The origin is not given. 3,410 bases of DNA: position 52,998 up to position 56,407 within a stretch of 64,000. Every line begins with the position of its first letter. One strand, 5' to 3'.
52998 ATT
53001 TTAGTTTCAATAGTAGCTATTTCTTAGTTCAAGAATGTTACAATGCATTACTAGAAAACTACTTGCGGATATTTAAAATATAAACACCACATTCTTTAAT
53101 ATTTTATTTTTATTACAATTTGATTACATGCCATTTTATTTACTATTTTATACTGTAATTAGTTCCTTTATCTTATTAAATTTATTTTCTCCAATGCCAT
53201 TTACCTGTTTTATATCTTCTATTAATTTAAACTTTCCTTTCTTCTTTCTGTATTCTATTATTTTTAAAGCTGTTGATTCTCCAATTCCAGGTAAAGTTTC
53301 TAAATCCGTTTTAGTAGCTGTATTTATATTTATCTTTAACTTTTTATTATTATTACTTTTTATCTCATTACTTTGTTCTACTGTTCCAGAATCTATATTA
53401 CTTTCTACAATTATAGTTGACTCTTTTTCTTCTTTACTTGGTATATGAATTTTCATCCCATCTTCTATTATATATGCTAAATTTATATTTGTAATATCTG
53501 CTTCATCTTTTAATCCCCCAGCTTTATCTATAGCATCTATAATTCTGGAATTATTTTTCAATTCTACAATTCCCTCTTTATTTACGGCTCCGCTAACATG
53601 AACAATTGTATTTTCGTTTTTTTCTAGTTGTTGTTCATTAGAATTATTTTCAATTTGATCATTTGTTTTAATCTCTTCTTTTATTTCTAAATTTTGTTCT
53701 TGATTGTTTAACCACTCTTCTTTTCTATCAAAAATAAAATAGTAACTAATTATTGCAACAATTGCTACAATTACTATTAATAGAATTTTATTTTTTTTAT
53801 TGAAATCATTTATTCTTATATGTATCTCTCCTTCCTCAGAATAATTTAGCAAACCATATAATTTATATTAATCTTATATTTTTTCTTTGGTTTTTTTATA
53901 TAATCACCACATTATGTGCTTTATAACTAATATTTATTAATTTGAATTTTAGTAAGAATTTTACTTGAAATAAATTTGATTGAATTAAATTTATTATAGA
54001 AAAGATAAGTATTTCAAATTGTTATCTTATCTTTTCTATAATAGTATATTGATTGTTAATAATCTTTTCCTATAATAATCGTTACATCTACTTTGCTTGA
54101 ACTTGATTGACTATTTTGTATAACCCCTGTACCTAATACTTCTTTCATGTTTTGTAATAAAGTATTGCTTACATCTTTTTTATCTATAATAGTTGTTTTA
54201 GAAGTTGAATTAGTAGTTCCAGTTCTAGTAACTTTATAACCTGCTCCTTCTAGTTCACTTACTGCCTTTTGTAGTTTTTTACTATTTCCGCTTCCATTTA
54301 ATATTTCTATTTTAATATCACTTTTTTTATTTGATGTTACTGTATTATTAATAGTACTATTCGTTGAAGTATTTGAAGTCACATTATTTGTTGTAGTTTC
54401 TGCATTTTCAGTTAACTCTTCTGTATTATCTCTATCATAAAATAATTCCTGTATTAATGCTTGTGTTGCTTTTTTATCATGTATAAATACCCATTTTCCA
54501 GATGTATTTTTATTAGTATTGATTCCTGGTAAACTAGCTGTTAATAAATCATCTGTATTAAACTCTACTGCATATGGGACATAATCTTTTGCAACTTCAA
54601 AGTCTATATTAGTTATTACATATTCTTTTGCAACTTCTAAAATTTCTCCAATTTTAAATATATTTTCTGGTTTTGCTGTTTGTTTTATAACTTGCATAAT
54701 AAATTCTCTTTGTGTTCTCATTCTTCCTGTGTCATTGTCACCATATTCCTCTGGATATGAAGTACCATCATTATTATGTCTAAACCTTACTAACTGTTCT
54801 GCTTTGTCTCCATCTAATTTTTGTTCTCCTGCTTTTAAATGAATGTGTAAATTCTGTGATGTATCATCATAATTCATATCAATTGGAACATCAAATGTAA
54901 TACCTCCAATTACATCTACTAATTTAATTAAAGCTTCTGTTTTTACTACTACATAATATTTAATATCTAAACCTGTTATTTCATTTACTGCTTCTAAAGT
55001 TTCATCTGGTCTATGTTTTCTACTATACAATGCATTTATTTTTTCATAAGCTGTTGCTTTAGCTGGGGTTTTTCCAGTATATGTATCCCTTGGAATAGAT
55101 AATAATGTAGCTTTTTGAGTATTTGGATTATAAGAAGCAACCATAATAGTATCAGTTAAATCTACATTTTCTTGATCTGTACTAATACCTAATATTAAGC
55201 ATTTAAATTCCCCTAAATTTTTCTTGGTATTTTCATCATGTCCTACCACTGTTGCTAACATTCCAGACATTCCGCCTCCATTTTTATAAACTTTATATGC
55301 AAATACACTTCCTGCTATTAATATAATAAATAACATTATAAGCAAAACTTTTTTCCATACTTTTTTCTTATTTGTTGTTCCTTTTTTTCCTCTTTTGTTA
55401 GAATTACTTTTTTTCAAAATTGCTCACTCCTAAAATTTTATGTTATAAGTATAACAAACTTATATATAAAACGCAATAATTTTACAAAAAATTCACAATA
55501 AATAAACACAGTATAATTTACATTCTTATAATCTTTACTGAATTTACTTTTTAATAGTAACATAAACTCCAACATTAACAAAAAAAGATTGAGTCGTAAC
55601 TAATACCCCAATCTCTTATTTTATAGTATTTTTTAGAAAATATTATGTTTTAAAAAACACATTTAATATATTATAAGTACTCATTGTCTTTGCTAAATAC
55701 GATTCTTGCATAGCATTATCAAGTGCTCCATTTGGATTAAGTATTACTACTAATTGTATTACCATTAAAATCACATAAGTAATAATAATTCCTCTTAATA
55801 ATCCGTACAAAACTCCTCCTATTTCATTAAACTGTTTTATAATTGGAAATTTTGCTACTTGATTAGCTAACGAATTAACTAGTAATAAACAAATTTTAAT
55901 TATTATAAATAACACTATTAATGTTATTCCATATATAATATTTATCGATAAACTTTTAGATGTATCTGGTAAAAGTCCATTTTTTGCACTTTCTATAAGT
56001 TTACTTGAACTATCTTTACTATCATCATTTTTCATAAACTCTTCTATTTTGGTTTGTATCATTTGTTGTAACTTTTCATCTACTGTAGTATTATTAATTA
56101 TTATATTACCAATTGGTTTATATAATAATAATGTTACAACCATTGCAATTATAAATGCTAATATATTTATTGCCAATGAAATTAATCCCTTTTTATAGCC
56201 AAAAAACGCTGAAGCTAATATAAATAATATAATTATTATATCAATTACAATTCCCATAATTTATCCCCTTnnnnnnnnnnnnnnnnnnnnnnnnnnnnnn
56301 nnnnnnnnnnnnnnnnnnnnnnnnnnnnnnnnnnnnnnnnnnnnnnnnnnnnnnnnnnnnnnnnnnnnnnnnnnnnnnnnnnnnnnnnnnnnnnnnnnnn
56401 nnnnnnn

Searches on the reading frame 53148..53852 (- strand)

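Call 34: search_protein_families(library=ncbifam, proteins=[window:53148-53852:-], max_evalue=0.001)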
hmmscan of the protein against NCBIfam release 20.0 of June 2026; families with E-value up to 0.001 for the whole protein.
window:53148-53852:- (234 aa): 5 families
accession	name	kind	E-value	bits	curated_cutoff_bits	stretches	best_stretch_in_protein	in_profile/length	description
TIGR01259.1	comE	subfamily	6.9e-31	106.7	152.35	1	102-234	2-120/120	comEA protein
TIGR00426.1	TIGR00426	subfamily_domain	1.7e-18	66.4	53.1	1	170-234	4-69/69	competence protein ComEA helix-hairpin-helix repeat region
NF045978.1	ComEA_MAG0490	equivalog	1.4e-15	57.4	98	2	23-144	5-102/162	MAG0490 family ComEA-like DNA-binding protein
NF011658.0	PRK15078.1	subfamily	0.00016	20.5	333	1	80-126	169-216/380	polysaccharide export protein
NF002357.0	PRK01318.2-4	equivalog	0.00041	19.2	479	1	16-150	4-129/532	membrane protein insertase YidC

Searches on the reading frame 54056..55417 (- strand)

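Call 34: search_protein_families(library=ncbifam, proteins=[window:54056-55417:-], max_evalue=0.001)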
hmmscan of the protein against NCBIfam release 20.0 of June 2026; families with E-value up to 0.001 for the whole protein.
window:54056-55417:- (453 aa): 4 families
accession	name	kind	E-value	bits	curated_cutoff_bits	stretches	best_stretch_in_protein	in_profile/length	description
TIGR00350.1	lytR_cpsA_psr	domain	2.5e-31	109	62.3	1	88-248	3-151/152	LCP family glycopolymer transferase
NF006897.1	PRK09379.1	equivalog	6.5e-28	97.8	441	1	17-324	1-292/298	polyisoprenyl-teichoic acid--peptidoglycan teichoic acid transferase TagU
NF047591.1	ligase_LytR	equivalog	5.3e-21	75.3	450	1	21-274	2-262/336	glycopolymer--peptidoglycan transferase LytR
NF051849.1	LCP_trans_Cps2A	equivalog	5.2e-15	55.6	650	1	63-279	214-417/477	LCP family glycopolymer transferase CpsA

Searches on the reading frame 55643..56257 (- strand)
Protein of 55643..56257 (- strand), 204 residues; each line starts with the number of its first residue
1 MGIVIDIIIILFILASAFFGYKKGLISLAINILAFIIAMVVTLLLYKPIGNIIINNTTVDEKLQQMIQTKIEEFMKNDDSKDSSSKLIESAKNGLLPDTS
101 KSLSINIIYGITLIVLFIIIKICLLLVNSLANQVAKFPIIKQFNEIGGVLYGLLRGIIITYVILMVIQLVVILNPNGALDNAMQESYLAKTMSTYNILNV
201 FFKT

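Call 34: search_protein_families(library=ncbifam, proteins=[window:55643-56257:-], max_evalue=0.001)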
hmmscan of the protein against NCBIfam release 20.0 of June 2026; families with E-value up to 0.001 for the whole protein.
window:55643-56257:- (204 aa): 1 family
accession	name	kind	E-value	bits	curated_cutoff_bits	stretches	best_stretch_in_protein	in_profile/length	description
NF033740.0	MarP_fam_protase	equivalog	0.00019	20.6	250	0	5-55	1-51/390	MarP family serine protease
